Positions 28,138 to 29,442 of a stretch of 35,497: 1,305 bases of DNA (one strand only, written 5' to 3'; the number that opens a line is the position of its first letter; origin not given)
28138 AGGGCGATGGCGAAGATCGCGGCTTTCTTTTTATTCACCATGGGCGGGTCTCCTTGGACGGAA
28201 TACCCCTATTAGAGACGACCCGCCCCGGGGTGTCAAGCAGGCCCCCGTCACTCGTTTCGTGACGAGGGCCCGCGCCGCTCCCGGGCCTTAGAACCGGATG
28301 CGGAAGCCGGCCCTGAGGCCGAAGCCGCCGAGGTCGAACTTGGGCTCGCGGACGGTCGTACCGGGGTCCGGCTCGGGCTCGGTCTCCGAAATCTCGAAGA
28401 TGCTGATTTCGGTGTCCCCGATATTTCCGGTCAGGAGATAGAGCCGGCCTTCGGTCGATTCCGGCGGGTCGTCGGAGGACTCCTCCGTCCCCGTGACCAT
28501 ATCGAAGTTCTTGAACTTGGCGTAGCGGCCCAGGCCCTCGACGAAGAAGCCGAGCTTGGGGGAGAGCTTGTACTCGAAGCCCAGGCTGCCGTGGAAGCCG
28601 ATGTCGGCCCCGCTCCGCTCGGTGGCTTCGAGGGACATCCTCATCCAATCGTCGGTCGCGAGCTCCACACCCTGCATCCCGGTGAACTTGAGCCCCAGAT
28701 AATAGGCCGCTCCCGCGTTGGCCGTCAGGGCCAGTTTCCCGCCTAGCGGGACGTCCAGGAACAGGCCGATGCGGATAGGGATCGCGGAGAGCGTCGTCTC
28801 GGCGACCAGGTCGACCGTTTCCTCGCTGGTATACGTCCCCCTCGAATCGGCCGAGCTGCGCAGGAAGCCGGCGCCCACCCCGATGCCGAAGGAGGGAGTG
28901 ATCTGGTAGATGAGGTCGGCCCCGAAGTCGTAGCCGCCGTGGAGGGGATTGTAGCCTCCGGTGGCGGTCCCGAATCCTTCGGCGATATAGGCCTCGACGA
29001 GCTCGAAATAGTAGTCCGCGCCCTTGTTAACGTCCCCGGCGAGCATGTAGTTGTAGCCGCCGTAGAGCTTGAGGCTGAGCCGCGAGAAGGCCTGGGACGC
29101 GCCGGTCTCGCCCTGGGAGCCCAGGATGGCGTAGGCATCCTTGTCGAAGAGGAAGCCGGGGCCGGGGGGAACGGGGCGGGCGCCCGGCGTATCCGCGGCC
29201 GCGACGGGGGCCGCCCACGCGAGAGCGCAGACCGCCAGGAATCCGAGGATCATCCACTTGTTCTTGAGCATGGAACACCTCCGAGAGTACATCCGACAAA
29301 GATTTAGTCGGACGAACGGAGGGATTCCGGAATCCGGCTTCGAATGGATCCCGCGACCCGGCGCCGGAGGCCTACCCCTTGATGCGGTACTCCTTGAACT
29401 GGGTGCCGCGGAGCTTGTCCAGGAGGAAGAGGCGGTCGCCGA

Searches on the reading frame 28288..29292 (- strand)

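Call 13: search_protein_families(library=pfam, proteins=[window:28288-29292:-])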
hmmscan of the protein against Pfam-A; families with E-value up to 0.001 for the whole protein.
window:28288-29292:- (334 aa): 1 family
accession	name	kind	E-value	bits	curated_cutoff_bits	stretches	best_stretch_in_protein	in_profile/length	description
PF13505.12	OMP_b-brl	-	1.9e-05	25.4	28.7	1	94-252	42-149/175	Outer membrane protein beta-barrel domain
